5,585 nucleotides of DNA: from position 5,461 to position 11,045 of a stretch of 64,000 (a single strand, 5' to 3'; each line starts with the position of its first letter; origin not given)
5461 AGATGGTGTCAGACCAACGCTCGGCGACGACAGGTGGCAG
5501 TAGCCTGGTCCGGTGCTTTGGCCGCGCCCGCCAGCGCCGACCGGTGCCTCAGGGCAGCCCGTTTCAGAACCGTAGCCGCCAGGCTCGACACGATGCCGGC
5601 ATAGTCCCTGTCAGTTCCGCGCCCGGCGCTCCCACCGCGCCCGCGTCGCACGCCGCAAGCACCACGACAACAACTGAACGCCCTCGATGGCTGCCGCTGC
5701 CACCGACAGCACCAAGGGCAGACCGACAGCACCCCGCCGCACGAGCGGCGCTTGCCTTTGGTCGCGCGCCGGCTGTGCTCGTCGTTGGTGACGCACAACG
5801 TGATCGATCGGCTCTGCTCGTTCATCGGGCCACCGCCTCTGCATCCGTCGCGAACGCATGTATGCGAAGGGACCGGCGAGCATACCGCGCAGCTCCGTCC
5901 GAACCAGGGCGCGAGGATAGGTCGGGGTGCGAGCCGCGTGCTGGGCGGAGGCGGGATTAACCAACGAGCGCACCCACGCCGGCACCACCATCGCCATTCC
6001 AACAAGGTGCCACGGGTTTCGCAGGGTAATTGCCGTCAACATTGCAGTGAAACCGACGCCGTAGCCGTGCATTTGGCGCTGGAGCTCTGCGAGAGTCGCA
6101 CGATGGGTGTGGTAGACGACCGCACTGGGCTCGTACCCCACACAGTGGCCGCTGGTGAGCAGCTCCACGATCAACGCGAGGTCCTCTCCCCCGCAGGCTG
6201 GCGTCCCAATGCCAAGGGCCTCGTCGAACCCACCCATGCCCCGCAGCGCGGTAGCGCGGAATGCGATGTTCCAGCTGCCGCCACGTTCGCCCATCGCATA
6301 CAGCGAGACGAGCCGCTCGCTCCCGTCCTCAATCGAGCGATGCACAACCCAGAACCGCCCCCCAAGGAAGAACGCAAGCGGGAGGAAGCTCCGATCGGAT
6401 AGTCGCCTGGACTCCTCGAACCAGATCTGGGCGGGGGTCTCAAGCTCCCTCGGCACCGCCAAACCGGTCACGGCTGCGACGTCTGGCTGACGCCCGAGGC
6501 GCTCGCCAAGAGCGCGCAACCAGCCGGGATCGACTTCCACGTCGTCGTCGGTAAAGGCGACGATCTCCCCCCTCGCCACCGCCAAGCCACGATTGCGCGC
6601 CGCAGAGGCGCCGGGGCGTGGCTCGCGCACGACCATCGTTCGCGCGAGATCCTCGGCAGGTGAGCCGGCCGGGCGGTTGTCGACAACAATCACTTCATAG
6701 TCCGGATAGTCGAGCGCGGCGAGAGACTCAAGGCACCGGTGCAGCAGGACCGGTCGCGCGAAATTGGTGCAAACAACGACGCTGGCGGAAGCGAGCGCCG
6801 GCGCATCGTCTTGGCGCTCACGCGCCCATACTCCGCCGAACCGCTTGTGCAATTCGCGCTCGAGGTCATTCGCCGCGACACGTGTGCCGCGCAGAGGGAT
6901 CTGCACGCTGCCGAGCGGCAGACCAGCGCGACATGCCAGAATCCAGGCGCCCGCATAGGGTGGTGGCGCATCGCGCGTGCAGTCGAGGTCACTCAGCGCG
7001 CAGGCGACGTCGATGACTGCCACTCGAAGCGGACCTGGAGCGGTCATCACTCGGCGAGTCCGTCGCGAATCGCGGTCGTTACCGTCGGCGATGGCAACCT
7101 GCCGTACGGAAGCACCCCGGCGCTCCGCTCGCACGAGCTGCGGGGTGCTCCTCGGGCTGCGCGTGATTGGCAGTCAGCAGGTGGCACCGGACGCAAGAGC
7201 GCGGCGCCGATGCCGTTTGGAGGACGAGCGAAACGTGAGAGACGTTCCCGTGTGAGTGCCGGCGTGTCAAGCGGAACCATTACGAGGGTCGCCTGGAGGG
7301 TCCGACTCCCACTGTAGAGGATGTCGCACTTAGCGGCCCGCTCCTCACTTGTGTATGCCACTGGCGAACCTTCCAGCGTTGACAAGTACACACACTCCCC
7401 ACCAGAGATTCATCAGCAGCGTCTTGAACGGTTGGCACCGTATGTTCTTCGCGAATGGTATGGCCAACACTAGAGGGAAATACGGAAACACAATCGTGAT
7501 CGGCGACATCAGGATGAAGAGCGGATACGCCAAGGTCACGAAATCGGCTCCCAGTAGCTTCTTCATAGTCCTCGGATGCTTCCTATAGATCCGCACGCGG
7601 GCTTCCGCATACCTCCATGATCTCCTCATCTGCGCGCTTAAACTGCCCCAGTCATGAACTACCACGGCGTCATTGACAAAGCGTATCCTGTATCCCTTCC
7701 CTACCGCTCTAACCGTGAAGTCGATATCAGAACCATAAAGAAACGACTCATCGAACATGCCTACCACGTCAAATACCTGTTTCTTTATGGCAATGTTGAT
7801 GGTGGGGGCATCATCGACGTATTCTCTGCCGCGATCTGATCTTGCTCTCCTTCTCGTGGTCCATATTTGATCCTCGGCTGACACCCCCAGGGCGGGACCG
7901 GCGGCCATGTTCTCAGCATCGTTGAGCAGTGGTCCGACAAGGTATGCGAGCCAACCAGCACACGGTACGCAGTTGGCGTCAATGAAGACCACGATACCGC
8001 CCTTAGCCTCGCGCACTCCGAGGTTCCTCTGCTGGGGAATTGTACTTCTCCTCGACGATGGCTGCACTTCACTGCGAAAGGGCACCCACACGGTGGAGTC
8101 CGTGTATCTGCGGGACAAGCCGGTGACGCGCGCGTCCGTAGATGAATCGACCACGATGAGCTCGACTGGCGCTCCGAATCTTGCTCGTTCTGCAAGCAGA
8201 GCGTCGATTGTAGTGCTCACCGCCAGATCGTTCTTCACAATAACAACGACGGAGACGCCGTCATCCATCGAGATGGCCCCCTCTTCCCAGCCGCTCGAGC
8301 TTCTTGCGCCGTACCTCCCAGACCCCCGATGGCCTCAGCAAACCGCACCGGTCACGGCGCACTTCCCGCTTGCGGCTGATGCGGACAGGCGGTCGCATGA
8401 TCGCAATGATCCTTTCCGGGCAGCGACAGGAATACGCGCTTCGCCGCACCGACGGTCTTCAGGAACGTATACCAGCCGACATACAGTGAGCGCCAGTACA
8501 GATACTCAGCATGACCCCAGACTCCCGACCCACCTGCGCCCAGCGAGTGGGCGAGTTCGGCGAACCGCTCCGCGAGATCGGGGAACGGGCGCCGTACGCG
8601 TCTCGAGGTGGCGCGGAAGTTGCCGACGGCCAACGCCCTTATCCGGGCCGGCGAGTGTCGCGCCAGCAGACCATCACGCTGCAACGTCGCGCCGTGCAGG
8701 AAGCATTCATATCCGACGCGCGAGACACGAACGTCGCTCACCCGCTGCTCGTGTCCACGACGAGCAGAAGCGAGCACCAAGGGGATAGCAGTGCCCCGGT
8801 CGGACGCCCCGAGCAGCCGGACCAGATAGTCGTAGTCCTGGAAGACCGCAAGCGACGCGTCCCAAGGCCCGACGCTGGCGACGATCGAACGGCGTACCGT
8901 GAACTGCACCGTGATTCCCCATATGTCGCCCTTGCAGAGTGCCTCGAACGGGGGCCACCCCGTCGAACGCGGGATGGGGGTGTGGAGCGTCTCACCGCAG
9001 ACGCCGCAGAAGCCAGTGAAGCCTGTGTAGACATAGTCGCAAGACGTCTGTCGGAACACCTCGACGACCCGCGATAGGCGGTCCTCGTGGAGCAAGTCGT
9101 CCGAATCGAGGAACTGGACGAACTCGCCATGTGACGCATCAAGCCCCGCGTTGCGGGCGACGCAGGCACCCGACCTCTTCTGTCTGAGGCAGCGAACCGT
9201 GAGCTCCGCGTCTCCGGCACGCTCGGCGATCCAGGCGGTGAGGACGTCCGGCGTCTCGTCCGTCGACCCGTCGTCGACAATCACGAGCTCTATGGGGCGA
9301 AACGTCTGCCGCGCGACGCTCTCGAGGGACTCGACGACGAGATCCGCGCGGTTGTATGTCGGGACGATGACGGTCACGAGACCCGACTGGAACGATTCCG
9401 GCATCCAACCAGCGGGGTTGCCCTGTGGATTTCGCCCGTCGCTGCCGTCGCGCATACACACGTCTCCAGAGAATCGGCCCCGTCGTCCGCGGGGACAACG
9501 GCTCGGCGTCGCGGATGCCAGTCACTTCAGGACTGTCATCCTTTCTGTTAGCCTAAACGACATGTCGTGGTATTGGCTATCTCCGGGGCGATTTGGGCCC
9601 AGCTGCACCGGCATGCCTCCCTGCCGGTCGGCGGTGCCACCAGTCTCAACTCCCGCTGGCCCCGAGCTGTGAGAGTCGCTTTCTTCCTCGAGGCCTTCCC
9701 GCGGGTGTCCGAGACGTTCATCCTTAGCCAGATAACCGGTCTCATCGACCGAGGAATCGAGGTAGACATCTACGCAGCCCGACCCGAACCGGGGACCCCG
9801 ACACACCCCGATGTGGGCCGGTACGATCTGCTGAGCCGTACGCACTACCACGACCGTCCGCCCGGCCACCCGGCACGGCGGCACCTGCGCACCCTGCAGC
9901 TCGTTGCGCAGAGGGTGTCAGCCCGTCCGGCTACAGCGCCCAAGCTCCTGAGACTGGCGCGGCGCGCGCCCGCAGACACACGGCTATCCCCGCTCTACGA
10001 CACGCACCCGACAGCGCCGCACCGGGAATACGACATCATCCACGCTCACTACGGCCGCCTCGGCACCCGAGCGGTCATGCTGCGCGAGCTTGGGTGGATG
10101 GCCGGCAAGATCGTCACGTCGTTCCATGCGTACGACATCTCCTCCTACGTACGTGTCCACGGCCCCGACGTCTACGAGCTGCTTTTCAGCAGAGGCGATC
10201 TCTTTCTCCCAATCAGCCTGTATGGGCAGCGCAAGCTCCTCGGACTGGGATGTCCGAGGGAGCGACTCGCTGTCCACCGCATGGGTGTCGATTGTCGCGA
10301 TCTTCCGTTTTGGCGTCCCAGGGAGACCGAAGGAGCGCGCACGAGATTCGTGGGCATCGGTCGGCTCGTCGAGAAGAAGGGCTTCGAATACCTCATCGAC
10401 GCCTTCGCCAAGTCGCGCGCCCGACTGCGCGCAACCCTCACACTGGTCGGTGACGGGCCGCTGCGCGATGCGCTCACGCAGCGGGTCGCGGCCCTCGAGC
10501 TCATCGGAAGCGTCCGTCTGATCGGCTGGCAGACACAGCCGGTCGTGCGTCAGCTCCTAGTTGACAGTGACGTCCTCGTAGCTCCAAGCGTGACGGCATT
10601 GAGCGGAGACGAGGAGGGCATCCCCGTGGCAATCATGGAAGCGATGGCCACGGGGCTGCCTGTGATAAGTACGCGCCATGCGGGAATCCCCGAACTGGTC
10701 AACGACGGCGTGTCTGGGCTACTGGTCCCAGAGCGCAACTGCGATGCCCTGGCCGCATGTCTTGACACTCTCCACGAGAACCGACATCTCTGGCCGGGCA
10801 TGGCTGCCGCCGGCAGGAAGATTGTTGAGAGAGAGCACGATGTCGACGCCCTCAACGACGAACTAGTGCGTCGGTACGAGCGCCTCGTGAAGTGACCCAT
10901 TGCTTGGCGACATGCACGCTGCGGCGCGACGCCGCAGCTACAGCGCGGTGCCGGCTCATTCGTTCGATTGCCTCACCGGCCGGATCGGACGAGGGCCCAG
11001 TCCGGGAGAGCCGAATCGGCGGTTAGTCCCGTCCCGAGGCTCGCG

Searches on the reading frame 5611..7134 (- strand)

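Call 75: search_protein_families(library=pfam, proteins=[window:5611-7134:-], max_evalue=0.000001)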
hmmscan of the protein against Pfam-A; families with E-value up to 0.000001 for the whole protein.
window:5611-7134:- (507 aa): 2 families
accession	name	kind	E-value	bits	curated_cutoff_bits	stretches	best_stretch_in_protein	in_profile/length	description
PF00535.33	Glycos_transf_2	-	3.1e-21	76.5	23.3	1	118-268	1-163/168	Glycosyl transferase family 2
PF13641.12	Glyco_tranf_2_3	-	1.3e-13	52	27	1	119-355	5-224/230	Glycosyltransferase like family 2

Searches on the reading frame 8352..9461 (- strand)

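Call 75: search_protein_families(library=pfam, proteins=[window:8352-9461:-], max_evalue=0.000001)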
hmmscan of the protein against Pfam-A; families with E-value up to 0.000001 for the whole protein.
window:8352-9461:- (369 aa): 3 families
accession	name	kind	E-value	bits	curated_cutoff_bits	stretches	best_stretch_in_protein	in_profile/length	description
PF00535.33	Glycos_transf_2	-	7.1e-31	107.8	23.3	1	30-160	1-127/168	Glycosyl transferase family 2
PF13641.12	Glyco_tranf_2_3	-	1.3e-12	48.6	27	1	29-140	3-115/230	Glycosyltransferase like family 2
PF10111.15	Glyco_tranf_2_2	-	2.1e-11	44.3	27.3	1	30-135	1-105/276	Glycosyltransferase like family 2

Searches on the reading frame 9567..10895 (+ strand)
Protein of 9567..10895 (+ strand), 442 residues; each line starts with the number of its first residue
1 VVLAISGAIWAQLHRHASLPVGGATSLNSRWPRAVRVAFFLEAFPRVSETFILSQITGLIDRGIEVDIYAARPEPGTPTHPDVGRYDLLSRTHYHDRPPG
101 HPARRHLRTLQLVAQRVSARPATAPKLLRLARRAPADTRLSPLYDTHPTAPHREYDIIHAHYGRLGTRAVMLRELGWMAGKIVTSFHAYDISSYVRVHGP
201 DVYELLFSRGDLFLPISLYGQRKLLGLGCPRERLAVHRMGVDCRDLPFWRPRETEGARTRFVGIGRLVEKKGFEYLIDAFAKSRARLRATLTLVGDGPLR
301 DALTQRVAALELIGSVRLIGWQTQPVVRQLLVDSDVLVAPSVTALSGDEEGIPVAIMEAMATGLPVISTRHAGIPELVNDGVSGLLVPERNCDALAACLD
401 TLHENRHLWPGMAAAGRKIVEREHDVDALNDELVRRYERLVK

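Call 75: search_protein_families(library=pfam, proteins=[window:9567-10895:+], max_evalue=0.000001)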
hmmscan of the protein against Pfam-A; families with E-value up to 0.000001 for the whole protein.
window:9567-10895:+ (442 aa): 4 families
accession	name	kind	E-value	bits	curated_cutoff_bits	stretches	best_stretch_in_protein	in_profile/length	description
PF13692.12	Glyco_trans_1_4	-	1.3e-34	119.9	27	1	260-405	3-142/142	Glycosyl transferases group 1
PF00534.26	Glycos_transf_1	-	9.7e-31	107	26.4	1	260-408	17-161/172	Glycosyl transferases group 1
PF13439.12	Glyco_transf_4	-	3.2e-09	37.5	28.5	1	49-243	5-168/170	Glycosyltransferase Family 4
PF13524.12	Glyco_trans_1_2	-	3.1e-07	30.9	25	1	311-428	18-137/144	Glycosyl transferase-like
